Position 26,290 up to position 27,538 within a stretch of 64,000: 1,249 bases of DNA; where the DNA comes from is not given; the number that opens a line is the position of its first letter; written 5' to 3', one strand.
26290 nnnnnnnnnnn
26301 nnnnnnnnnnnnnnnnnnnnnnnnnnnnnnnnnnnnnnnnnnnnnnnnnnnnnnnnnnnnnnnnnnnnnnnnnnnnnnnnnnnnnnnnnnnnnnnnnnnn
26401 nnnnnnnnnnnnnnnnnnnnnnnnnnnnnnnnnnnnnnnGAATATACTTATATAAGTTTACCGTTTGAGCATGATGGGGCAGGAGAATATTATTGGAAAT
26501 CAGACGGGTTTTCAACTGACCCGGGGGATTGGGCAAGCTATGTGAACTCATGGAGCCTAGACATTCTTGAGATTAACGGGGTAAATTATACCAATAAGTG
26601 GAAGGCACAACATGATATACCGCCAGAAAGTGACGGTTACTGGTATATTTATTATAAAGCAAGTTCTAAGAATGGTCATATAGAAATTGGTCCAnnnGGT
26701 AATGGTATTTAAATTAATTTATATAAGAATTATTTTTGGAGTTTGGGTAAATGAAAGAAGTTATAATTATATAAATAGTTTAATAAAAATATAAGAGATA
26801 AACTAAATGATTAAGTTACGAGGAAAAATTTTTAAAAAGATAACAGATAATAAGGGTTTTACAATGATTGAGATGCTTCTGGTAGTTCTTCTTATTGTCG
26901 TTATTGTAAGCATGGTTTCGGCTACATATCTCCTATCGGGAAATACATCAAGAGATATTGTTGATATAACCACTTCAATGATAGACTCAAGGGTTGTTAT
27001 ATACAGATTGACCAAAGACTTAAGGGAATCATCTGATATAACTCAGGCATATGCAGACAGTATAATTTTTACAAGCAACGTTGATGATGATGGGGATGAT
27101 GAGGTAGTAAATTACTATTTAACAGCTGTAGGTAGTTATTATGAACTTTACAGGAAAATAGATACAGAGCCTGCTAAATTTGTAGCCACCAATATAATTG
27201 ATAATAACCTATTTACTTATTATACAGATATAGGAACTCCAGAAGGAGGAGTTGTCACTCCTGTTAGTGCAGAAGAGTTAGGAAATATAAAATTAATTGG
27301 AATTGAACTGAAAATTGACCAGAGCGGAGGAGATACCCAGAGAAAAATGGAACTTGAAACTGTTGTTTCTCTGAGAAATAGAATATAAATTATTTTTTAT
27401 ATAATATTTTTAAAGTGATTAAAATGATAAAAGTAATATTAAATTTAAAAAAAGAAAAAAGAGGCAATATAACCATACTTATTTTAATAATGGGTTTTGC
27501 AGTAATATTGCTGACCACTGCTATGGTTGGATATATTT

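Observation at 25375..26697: Minor pilin ending in a CBM64-like cellulose-binding module: a candidate polysaccharide-gripping pilus tip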

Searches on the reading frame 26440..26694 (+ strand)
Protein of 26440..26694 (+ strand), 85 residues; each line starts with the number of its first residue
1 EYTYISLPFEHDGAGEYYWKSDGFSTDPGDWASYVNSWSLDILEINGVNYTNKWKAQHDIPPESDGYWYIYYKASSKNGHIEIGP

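Call 3: search_protein_families(library=pfam, proteins=[window:26440-26694:+], max_evalue=1)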
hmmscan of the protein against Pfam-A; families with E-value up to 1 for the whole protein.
window:26440-26694:+ (85 aa): 1 family
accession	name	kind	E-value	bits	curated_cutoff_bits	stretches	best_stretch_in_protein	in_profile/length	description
PF18666.6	CBM64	-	7.8e-31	106.4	25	1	2-83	1-73/74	Carbohydrate-binding module 64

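Call 4: search_protein_families(library=ncbifam, proteins=[window:26440-26694:+], max_evalue=1)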
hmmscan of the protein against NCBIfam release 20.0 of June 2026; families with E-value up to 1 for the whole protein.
window:26440-26694:+ (85 aa): 0 families

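Call 5: search_solved_structures(query=window:26440-26694:+, max_evalue=1, show_alignments=3)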
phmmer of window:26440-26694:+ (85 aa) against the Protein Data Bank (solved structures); distinct sequences matched with E-value up to 1: 5.
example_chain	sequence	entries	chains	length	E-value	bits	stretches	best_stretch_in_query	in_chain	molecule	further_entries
5e9p_A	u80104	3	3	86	4.6e-38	132.6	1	1-83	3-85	Cellulase, glycosyl hydrolase family 5, TPS linker, domain X | Glycosyl hydrolase family 5 cellulase CBM64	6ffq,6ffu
5e9o_A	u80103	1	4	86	2.5e-37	130.2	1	1-83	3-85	Cellulase, glycosyl hydrolase family 5, TPS linker, domain X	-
5lu3_A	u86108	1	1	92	1.2e-32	115.2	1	1-83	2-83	Glycoside hydrolase family 12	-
2d49_A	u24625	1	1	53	0.26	14.7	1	41-66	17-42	chitinase C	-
7u4c_A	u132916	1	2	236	0.84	13.1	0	16-74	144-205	Chaperone protein HtpG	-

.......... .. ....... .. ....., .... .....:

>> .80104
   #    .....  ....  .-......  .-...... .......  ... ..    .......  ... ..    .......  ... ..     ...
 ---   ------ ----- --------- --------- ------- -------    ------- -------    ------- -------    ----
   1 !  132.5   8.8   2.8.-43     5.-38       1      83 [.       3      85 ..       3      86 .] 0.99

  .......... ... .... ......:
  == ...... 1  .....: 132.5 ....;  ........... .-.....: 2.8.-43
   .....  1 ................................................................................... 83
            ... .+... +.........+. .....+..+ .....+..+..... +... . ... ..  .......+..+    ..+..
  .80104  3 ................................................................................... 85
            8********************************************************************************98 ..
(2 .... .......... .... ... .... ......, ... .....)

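Call 8: find_homologous_proteins(query=window:26440-26694:+, max_evalue=0.001)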
Query window:26440-26694:+ (85 aa): 1 proteins with E <= 0.001 among 1 candidates.
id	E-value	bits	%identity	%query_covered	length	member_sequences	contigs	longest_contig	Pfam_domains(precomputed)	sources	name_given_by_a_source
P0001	5.0e-28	115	89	66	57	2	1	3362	PF18666.8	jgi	-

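Call 14: find_encoding_contigs(protein=P0001, flank=5000)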
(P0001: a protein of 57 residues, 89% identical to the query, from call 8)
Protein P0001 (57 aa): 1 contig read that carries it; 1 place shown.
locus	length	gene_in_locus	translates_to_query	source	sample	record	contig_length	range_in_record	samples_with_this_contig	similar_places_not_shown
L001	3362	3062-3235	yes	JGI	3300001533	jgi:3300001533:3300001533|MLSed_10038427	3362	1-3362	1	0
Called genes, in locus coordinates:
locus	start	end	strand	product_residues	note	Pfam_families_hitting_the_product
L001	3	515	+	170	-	PF13238:AAA_18 (weak), PF01202:SKI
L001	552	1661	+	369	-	PF13685:Fe-ADH_2 (weak), PF01761:DHQ_synthase, PF24621:DHQS_C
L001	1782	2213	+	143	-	PF01220:DHquinase_II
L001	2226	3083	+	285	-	PF07963:N_methyl (weak), PF00041:fn3 (weak)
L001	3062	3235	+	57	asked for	PF18666:CBM64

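Call 25: search_protein_representatives(protein=window:26440-26694:+)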
Query: 85 residues. Proteins with E-value up to 0.001 (for the whole library): 465; up to 1e-10: 101; up to 1e-30: 5. The best 150 are listed.
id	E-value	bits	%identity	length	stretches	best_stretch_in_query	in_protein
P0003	3.0e-55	200.7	43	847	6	1-83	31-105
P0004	8.3e-55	199.2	45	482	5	5-83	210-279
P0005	8.6e-47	173.5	92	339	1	1-85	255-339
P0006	2.1e-41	156.2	41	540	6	3-77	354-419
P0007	2.2e-31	124.1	66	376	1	1-83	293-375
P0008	2.3e-30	120.8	48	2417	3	4-83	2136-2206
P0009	6.1e-29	116.2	37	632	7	2-83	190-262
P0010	8.4e-29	115.8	38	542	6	5-84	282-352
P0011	9.2e-29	115.7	49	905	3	3-82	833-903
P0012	1.9e-28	114.6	67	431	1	1-83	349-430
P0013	1.3e-27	112.0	44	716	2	3-82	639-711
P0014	5.0e-26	106.9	52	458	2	5-83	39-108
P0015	1.3e-24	102.4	51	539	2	4-82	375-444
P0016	1.3e-24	102.4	59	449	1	1-83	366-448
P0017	7.4e-24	99.9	43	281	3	2-73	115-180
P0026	4.9e-19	84.5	67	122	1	1-55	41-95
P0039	1.4e-17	79.8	57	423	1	3-83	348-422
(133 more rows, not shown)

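Call 27: search_protein_families(library=pfam, proteins=[P0005, P0039, P0007, P0012, P0016, P0003, P0004, P0026, P0011, P0013], max_evalue=0.001)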
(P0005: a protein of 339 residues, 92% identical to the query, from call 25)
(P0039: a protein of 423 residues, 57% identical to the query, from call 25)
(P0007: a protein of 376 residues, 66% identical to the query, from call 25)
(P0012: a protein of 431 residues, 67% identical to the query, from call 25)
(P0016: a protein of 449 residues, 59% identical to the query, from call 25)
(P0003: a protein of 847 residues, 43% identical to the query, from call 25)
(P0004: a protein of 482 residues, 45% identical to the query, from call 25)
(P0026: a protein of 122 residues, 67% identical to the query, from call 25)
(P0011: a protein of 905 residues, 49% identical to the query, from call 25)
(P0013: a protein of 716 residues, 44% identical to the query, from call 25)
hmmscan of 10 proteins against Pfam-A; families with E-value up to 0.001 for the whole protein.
P0005 (339 aa): 3 families
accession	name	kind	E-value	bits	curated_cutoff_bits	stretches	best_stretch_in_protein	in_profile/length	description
PF18666.6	CBM64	-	1.7e-29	102.1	25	1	256-337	1-73/74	Carbohydrate-binding module 64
PF00041.27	fn3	-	1.2e-06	29.1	25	1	162-245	2-81/84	Fibronectin type III domain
PF07963.17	N_methyl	-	7.8e-06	25.7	21.2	1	21-44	3-26/27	Prokaryotic N-terminal methylation motif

P0039 (423 aa): 7 families
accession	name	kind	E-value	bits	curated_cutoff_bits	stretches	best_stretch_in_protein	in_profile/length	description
PF18666.6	CBM64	-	1.6e-31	108.7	25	1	348-423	2-74/74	Carbohydrate-binding module 64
PF00041.27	fn3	-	8.3e-17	61.6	25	2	255-342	1-81/84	Fibronectin type III domain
PF25788.1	Ig_Rha78A_N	-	9.7e-07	29.4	27.4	0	210-246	65-101/105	Rha78A-like, N-terminal immunoglobulin domain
PF07963.17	N_methyl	-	1.3e-06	28.1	21.2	1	24-45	5-26/27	Prokaryotic N-terminal methylation motif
PF16656.11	Pur_ac_phosph_N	-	5.9e-06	27.2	30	0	170-237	16-84/93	Purple acid Phosphatase, N-terminal domain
PF16655.11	PhoD_N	-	0.00022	22.1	30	0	214-236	64-82/90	PhoD-like phosphatase, N-terminal domain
PF10179.15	NDNF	-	0.00069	20.1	27.3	0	211-245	91-125/127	Neuron-derived neurotrophic factor, first Fn(III) domain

P0007 (376 aa): 3 families
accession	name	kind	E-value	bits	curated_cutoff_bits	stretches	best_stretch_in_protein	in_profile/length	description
PF18666.6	CBM64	-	6.9e-35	119.4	25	1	294-376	1-74/74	Carbohydrate-binding module 64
PF00942.24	CBM_3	-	5.6e-15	56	22.4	1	34-113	5-83/83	Cellulose binding domain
PF00041.27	fn3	-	1.5e-10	41.5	25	1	193-279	3-82/84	Fibronectin type III domain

P0012 (431 aa): 2 families
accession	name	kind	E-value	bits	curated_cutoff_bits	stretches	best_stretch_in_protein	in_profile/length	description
PF00150.24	Cellulase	-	3e-41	142.1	23.5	1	43-282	9-271/272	Cellulase (glycosyl hydrolase family 5)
PF18666.6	CBM64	-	6.5e-35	119.5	25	1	350-430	1-73/74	Carbohydrate-binding module 64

P0016 (449 aa): 2 families
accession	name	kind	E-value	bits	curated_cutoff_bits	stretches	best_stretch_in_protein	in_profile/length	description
PF18666.6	CBM64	-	2.8e-30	104.7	25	1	367-449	1-74/74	Carbohydrate-binding module 64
PF01670.23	Glyco_hydro_12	-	3.6e-25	89.7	27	1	70-301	4-205/207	Glycosyl hydrolase family 12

P0003 (847 aa): 1 family
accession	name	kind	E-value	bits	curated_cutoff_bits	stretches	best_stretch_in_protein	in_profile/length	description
PF18666.6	CBM64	-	6.8e-107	350.1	25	6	198-269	2-73/74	Carbohydrate-binding module 64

P0004 (482 aa): 2 families
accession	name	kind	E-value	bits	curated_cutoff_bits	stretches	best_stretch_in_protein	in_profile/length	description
PF18666.6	CBM64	-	1.7e-103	339.2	25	5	293-364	2-73/74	Carbohydrate-binding module 64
PF13969.11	Pab87_oct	-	5.8e-06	26.9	27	0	227-281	24-79/96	Pab87 octamerisation domain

P0026 (122 aa): 1 family
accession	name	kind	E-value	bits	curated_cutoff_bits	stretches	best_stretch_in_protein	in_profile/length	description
PF18666.6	CBM64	-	4.2e-23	81.7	25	1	42-98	1-50/74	Carbohydrate-binding module 64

P0011 (905 aa): 2 families
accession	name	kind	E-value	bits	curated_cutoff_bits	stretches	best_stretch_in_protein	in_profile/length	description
PF02011.21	Glyco_hydro_48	-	1.2e-191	638.8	25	1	26-615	1-616/619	Glycosyl hydrolase family 48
PF18666.6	CBM64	-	5.4e-64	212.7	25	2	833-903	2-72/74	Carbohydrate-binding module 64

P0013 (716 aa): 5 families
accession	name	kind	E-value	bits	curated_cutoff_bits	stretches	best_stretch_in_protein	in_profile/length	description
PF18666.6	CBM64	-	1.3e-59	198.6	25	2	638-711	1-72/74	Carbohydrate-binding module 64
PF13472.12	Lipase_GDSL_2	-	4.1e-17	63.7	32.9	1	35-214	2-175/178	GDSL-like Lipase/Acylhydrolase family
PF19190.6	BACON_2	-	4.7e-13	49.3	25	1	544-626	2-93/94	Viral BACON domain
PF00657.28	Lipase_GDSL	-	3.5e-10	40.8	23.6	1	32-221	1-207/208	GDSL-like Lipase/Acylhydrolase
PF13004.13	BACON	-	8.7e-10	38.9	25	1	569-624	2-60/61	Putative binding domain, N-terminal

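Call 29: find_encoding_contigs(protein=P0039, flank=10000)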
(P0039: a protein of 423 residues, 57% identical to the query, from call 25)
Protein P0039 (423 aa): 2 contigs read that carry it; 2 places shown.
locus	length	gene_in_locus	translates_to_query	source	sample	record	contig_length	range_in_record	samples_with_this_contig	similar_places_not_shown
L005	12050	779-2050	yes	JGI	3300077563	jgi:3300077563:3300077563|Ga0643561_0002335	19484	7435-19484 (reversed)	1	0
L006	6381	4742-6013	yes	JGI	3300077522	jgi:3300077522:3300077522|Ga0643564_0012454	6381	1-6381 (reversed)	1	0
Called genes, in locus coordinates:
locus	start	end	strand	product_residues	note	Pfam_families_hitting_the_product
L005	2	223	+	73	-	?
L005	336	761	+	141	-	PF01220:DHquinase_II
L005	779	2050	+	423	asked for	PF07963:N_methyl (weak), PF00041:fn3, PF16656:Pur_ac_phosph_N (faint), PF25788:Ig_Rha78A_N (faint), PF00041:fn3, PF18666:CBM64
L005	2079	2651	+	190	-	-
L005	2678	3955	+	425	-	-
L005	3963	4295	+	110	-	-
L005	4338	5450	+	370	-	PF01321:Creatinase_N, PF00557:Peptidase_M24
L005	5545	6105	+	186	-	PF08207:EFP_N, PF01132:EFP, PF09285:Elong-fact-P_C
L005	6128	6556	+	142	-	PF01029:NusB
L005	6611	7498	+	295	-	PF00348:polyprenyl_synt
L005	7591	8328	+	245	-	PF01728:FtsJ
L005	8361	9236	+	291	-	PF01513:NAD_kinase, PF20143:NAD_kinase_C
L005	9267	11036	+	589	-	PF02463:SMC_N, PF13175:AAA_15, PF13476:AAA_23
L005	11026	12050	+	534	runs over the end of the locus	PF06418:CTP_synth_N, PF00117:GATase, PF07722:Peptidase_C26 (weak)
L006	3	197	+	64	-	?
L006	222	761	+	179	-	PF04350:PilO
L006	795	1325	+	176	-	-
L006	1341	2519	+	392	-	PF01264:Chorismate_synt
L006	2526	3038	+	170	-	PF13238:AAA_18 (weak), PF01202:SKI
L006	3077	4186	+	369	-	PF13685:Fe-ADH_2 (faint), PF01761:DHQ_synthase, PF24621:DHQS_C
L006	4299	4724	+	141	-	PF01220:DHquinase_II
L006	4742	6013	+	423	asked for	PF07963:N_methyl (weak), PF00041:fn3, PF16656:Pur_ac_phosph_N (faint), PF25788:Ig_Rha78A_N (faint), PF00041:fn3, PF18666:CBM64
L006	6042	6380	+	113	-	?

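Call 30: find_encoding_contigs(protein=P0005, flank=10000)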
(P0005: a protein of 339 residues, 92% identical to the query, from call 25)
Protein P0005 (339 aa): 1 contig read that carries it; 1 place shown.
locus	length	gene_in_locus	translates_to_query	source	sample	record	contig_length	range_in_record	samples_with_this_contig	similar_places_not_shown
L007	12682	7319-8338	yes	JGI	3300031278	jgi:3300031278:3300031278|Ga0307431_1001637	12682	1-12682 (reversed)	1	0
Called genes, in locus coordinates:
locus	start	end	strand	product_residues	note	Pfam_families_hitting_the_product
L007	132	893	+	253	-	PF06750:A24_N_bact, PF01478:Peptidase_A24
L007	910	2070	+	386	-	PF11104:PilM_2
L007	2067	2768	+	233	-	-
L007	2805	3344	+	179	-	PF04350:PilO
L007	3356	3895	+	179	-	-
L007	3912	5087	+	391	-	PF01264:Chorismate_synt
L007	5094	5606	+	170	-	PF01712:dNK (faint), PF13238:AAA_18, PF01202:SKI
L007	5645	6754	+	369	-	PF13685:Fe-ADH_2 (weak), PF01761:DHQ_synthase, PF24621:DHQS_C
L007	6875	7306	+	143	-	PF01220:DHquinase_II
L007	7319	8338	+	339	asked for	PF07963:N_methyl (weak), PF00041:fn3 (weak), PF18666:CBM64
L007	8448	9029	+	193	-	-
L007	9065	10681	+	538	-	-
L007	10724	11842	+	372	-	PF01321:Creatinase_N, PF00557:Peptidase_M24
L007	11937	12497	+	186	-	PF08207:EFP_N, PF01132:EFP, PF09285:Elong-fact-P_C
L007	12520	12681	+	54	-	?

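Call 54: find_encoding_contigs(protein=P0007, flank=6000, max_places=4)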
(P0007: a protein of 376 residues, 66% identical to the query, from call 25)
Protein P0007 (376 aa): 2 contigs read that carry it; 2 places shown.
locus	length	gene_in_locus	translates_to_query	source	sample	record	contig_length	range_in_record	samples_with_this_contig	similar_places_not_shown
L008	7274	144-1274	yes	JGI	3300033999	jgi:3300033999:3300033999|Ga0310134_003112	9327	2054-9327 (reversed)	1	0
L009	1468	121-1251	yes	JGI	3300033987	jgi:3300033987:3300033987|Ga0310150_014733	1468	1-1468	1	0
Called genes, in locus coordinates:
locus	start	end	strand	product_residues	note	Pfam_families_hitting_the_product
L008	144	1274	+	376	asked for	PF00942:CBM_3, PF00041:fn3, PF18666:CBM64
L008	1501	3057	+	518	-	PF00150:Cellulase, PF00041:fn3, PF18666:CBM64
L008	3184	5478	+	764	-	PF00150:Cellulase, PF03442:CBM_X2, PF18448:CBM46, PF00041:fn3, PF18666:CBM64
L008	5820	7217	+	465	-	-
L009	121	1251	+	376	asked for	PF00942:CBM_3, PF00041:fn3, PF18666:CBM64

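Call 85: find_encoding_contigs(protein=P0026, flank=5000, max_places=3)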
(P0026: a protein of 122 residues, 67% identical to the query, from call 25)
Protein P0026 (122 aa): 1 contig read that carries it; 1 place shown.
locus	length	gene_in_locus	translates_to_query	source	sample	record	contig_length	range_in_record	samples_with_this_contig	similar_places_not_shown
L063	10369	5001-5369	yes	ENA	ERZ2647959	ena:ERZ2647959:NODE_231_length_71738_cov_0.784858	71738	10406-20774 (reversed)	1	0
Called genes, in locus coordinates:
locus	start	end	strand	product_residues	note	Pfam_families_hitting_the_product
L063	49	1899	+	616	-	PF00759:Glyco_hydro_9, PF00942:CBM_3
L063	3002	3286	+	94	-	PF02011:Glyco_hydro_48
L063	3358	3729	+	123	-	PF02011:Glyco_hydro_48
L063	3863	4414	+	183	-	PF02011:Glyco_hydro_48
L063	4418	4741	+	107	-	PF02011:Glyco_hydro_48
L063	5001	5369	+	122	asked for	PF18666:CBM64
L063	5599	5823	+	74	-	-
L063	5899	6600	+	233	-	PF00331:Glyco_hydro_10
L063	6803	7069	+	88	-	-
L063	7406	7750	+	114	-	PF00759:Glyco_hydro_9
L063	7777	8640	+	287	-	PF00759:Glyco_hydro_9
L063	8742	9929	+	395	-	PF00942:CBM_3, PF00041:fn3, PF18666:CBM64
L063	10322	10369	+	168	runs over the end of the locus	-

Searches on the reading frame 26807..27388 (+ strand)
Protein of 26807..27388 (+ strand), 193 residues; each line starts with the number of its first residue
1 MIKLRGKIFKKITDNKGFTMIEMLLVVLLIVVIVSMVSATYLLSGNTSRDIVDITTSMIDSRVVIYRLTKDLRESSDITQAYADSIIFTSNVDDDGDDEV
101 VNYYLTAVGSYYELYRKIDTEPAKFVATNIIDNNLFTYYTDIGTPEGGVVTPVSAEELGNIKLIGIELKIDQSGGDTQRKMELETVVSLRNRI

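Call 3: search_protein_families(library=pfam, proteins=[window:26807-27388:+], max_evalue=1)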
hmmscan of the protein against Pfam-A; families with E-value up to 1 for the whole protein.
window:26807-27388:+ (193 aa): 2 families
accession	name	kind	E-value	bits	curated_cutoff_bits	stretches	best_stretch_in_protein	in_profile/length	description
PF07963.17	N_methyl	-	0.00013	21.8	21.2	1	15-37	4-26/27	Prokaryotic N-terminal methylation motif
PF03579.19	SHP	-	0.13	12.3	27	1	18-39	18-39/65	Small hydrophobic protein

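Call 4: search_protein_families(library=ncbifam, proteins=[window:26807-27388:+], max_evalue=1)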
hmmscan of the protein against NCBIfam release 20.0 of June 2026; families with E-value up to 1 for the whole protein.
window:26807-27388:+ (193 aa): 15 families
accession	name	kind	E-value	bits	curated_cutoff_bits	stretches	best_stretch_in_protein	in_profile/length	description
TIGR01708.2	typeII_sec_gspH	equivalog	2.6e-05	24.3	80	1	16-42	2-28/169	type II secretion system minor pseudopilin GspH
TIGR02532.1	IV_pilin_GFxxxE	domain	3.7e-05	23.4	16.3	1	16-37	2-23/24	prepilin-type N-terminal cleavage/methylation domain-containing protein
NF041013.1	T4P_ComGE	equivalog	0.00047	20.2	49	1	14-37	2-25/83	competence type IV pilus minor pilin ComGE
NF041002.1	pilin_ComGF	equivalog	0.00074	19.8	80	1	15-51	1-37/139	competence type IV pilus minor pilin ComGF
NF040999.1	pilin_ComGC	equivalog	0.0014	18.8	75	1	16-74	2-59/84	competence type IV pilus major pilin ComGC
NF040982.1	ComGD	equivalog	0.0024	18.3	70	1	15-39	1-24/139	competence type IV pilus minor pilin ComGD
TIGR01710.1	typeII_sec_gspG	equivalog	0.0039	17.2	88.85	1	16-68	1-54/134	type II secretion system major pseudopilin GspG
NF041775.1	typeIV_PilA_Myxo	equivalog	0.0071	16.3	400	1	14-168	9-152/214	type IV pilin protein PilA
NF007800.0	PRK10506.1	equivalog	0.033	14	158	1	12-36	5-28/163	prepilin peptidase-dependent protein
TIGR02426.1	protocat_pcaB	equivalog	0.039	12.9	355.75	1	30-80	81-130/338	3-carboxy-cis,cis-muconate cycloisomerase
NF047827.1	T3SSXpsH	equivalog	0.07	12.9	160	1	16-45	1-29/145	type II secretion system protein XpsH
NF007660.0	PRK10332.1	equivalog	0.089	13.3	86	1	12-39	5-32/107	prepilin-type N-terminal cleavage/methylation domain-containing protein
NF007862.0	PRK10574.1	equivalog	0.094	12.8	138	1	14-38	3-26/145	prepilin peptidase-dependent pilin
NF052556.1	NtrsucLyaStm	equivalog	0.24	10.2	650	1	34-82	104-151/466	nitrosuccinate lyase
TIGR02596.1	TIGR02596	subfamily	0.87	9.6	70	0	18-40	1-23/196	Verru_Chthon cassette protein D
